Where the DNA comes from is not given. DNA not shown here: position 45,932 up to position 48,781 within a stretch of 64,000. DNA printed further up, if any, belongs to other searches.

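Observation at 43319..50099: Wood-Ljungdahl methyl-branch and acsB cluster terminated by an IS element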

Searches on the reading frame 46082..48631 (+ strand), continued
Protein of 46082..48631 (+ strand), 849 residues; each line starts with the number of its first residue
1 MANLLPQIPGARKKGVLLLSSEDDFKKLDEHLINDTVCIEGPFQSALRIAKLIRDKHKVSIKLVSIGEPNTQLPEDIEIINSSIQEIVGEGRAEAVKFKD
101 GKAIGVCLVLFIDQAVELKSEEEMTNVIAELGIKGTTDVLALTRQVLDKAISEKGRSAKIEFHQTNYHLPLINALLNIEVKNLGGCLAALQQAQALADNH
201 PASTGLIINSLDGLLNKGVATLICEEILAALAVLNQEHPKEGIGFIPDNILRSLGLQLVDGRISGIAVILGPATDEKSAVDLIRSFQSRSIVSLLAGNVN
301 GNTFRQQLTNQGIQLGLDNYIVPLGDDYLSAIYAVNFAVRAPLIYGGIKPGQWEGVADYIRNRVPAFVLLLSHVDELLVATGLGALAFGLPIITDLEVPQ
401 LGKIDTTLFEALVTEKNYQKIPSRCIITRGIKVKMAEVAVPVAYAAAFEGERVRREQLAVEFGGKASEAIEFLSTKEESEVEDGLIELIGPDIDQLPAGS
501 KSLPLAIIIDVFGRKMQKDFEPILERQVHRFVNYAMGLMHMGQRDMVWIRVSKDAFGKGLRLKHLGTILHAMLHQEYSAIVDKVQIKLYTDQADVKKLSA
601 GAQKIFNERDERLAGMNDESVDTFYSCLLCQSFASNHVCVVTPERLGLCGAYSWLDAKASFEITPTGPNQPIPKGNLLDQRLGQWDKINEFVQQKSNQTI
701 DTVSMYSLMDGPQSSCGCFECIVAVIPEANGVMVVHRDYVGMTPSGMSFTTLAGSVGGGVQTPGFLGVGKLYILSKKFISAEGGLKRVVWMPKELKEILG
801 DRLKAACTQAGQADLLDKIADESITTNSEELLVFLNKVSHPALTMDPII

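Call 45: find_encoding_contigs(protein=P0365, flank=10000, max_places=2)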
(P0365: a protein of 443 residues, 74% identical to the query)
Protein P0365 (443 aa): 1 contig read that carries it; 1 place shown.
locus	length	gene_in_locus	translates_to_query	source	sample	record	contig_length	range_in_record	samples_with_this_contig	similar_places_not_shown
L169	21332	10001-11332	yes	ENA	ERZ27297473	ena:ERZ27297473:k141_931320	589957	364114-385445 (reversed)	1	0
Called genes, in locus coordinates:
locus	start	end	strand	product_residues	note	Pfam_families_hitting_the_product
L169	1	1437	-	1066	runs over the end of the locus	-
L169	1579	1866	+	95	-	PF02686:GatC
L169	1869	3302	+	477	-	PF01425:Amidase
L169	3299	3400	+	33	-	-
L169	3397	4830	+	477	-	PF02934:GatB_N, PF02637:GatB_Yqey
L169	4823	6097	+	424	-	PF22694:CtpB_N-like, PF00595:PDZ, PF13180:PDZ_2, PF17820:PDZ_6, PF03572:Peptidase_S41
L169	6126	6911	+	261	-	PF04748:Polysacc_deac_2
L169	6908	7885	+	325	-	PF02543:Carbam_trans_N (faint), PF00814:TsaD, PF22521:HypF_C_2 (weak)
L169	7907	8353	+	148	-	PF02308:MgtC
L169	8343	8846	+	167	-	PF04519:Bactofilin, PF12728:HTH_17 (weak)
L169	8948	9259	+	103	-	PF12728:HTH_17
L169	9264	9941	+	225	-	PF00731:AIRC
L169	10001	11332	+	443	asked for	PF04060:FeS, PF03599:CdhD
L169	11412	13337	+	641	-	PF00111:Fer2, PF17650:RACo_linker, PF17651:Raco_middle, PF14574:RACo_C_ter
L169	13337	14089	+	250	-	PF00142:Fer4_NifH (faint), PF01656:CbiA, PF02374:ArsA_ATPase (weak), PF10609:ParA (faint), PF13614:AAA_31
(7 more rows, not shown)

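Call 53: search_protein_families(library=pfam, proteins=[L016:3326-4195:+, L017:8990-9900:+, L022:8806-10011:+, L021:9082-9984:+, L054:9120-9980:+, L018:9668-10576:+, L028:4127-4993:+], max_evalue=1)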
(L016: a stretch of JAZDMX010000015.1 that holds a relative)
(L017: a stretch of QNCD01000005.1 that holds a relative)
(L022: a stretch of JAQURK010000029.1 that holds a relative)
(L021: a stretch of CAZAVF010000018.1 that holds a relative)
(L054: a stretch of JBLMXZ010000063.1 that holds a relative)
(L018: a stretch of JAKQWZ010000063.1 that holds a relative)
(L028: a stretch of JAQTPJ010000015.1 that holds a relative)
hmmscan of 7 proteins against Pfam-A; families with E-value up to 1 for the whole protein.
L016:3326-4195:+ (289 aa): 3 families
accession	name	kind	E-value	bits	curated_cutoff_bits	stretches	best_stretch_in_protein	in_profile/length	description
PF07992.20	Pyr_redox_2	-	3.6e-25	89.4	26.1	1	3-262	2-277/291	Pyridine nucleotide-disulphide oxidoreductase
PF13738.12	Pyr_redox_3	-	1.8e-05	24.6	30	2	161-259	203-305/305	Pyridine nucleotide-disulphide oxidoreductase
PF22936.1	Pol_BBD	-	0.12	13.2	27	1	175-227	20-70/81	Pol polyprotein, beta-barrel domain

L017:8990-9900:+ (303 aa): 6 families
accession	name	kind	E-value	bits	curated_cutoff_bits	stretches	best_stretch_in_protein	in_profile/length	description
PF07992.20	Pyr_redox_2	-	1.7e-34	120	26.1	1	3-264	2-277/291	Pyridine nucleotide-disulphide oxidoreductase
PF13738.12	Pyr_redox_3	-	1e-06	28.7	30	2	182-261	224-305/305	Pyridine nucleotide-disulphide oxidoreductase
PF03486.20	HI0933_like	-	0.01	15.7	50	1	66-110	119-166/244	HI0933-like protein Rossmann domain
PF08672.17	ANAPC2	-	0.079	13.9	23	1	32-66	25-58/60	Anaphase promoting complex (APC) subunit 2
PF13454.12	NAD_binding_9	-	0.13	12.7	21.8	0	68-108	113-154/155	FAD-NAD(P)-binding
PF01266.30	DAO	-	0.19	11.7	27.9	1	67-111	160-207/353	FAD dependent oxidoreductase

L022:8806-10011:+ (401 aa): 9 families
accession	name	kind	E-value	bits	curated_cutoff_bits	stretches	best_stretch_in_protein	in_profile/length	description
PF07992.20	Pyr_redox_2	-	5e-45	154.6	26.1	1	1-275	1-277/291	Pyridine nucleotide-disulphide oxidoreductase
PF00070.33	Pyr_redox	-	3.3e-15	56.8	22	1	144-222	2-81/82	Pyridine nucleotide-disulphide oxidoreductase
PF18267.7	Rubredoxin_C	-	1.2e-07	32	25.9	1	315-381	3-68/70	Rubredoxin NAD+ reductase C-terminal domain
PF01266.30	DAO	-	8.1e-05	22.7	27.9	1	144-173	2-31/353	FAD dependent oxidoreductase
PF13450.12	NAD_binding_8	-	0.00089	19.9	21.9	1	146-177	1-32/68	NAD(P)-binding Rossmann-like domain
PF01134.28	GIDA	-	0.0074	15.8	22.1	0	145-173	3-31/391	Glucose inhibited division protein A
PF02737.24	3HCDH_N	-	0.077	13.3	22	1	145-199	3-56/180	3-hydroxyacyl-CoA dehydrogenase, NAD binding domain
PF00890.30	FAD_binding_2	-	0.54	9.8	20.4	1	144-174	2-32/414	FAD binding domain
PF03486.20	HI0933_like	-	0.62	9.9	50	0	144-175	3-34/244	HI0933-like protein Rossmann domain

L021:9082-9984:+ (300 aa): 1 family
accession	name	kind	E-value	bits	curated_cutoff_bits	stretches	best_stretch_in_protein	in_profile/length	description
PF07992.20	Pyr_redox_2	-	4.1e-25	89.2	26.1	1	8-280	2-290/291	Pyridine nucleotide-disulphide oxidoreductase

L054:9120-9980:+ (286 aa): 4 families
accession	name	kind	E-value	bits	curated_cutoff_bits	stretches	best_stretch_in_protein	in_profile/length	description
PF07992.20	Pyr_redox_2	-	2.1e-28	100.1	26.1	1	3-276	2-291/291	Pyridine nucleotide-disulphide oxidoreductase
PF00070.33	Pyr_redox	-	0.0024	18.8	22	0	145-171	2-28/82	Pyridine nucleotide-disulphide oxidoreductase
PF03486.20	HI0933_like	-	0.003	17.5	50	0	3-28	2-27/244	HI0933-like protein Rossmann domain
PF13241.12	NAD_binding_7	-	0.1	13.6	22.1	0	144-186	9-53/104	Putative NAD(P)-binding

L018:9668-10576:+ (302 aa): 3 families
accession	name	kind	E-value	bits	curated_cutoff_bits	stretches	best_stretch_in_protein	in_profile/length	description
PF07992.20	Pyr_redox_2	-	1.7e-30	106.9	26.1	1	3-284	2-291/291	Pyridine nucleotide-disulphide oxidoreductase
PF13738.12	Pyr_redox_3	-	4.5e-09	36.4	30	1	69-262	94-305/305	Pyridine nucleotide-disulphide oxidoreductase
PF00890.30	FAD_binding_2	-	0.038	13.6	20.4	0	245-269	373-404/414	FAD binding domain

L028:4127-4993:+ (288 aa): 6 families
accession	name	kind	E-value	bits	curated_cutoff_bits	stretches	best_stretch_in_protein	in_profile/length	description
PF07992.20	Pyr_redox_2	-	2.6e-30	106.3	26.1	1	3-278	2-291/291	Pyridine nucleotide-disulphide oxidoreductase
PF13738.12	Pyr_redox_3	-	0.00018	21.3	30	0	62-126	87-155/305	Pyridine nucleotide-disulphide oxidoreductase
PF03486.20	HI0933_like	-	0.00042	20.3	50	1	3-35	2-32/244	HI0933-like protein Rossmann domain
PF21799.2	MurD-like_N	-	0.071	13.8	27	0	3-30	2-29/88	Mur ligase MurD-like, N-terminal domain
PF00890.30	FAD_binding_2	-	0.08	12.6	20.4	0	4-35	2-31/414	FAD binding domain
PF00070.33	Pyr_redox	-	0.13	13.2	22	0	4-39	2-35/82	Pyridine nucleotide-disulphide oxidoreductase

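Call 54: search_solved_structures(query=L023:8743-10008:+, max_evalue=1e-10)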
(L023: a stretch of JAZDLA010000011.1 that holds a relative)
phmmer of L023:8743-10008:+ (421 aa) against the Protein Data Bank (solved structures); distinct sequences matched with E-value up to 1e-10: 86 (the best 60 are shown).
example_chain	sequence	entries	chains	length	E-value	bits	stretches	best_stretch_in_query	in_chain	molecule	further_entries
8c0z_E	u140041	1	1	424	3.8e-53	184.2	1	4-407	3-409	Similar to ferredoxin:NADH oxidoreductases or NADH oxidases,potential subunit of aldehyde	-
3cgb_A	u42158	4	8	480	6.8e-45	157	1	3-336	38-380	Pyridine nucleotide-disulfide oxidoreductase, class I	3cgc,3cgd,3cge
3kd9_A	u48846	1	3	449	2.3e-43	151.9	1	1-337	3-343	Coenzyme A disulfide reductase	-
4fx9_A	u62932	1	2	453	3.2e-43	151.5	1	2-337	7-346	Coenzyme A disulfide reductase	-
8a56_A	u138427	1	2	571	5.8e-43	150.6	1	2-335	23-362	Coenzyme A-persulfide reductase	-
6ruz_A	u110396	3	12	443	5.5e-42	147.4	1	2-335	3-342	NADH oxidase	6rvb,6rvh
5l1n_A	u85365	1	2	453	7.1e-42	147.1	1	2-337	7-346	Coenzyme A disulfide reductase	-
6pfz_D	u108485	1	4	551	7e-41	143.8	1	4-343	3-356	NADH oxidase (NoxA-3)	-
3ntd_A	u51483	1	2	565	4.5e-39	137.8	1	1-349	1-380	FAD-dependent pyridine nucleotide-disulphide oxidoreductase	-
3nta_A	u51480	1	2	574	4.8e-39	137.7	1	1-349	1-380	FAD-dependent pyridine nucleotide-disulphide oxidoreductase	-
4ocg_A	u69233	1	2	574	6.6e-39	137.3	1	1-349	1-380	FAD-dependent pyridine nucleotide-disulphide oxidoreductase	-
3nt6_A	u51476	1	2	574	1.2e-37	133.2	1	1-349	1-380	FAD-dependent pyridine nucleotide-disulphide oxidoreductase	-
3icr_A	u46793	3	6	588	5.8e-37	130.9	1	2-335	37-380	Coenzyme A-Disulfide Reductase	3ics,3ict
3klj_A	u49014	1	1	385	8.8e-33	117.1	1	4-378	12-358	NAD(FAD)-dependent dehydrogenase, NirB-family (N-terminal domain)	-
9li3_A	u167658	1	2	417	4.5e-32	114.8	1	3-309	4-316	Ferredoxin--NAD(+) reductase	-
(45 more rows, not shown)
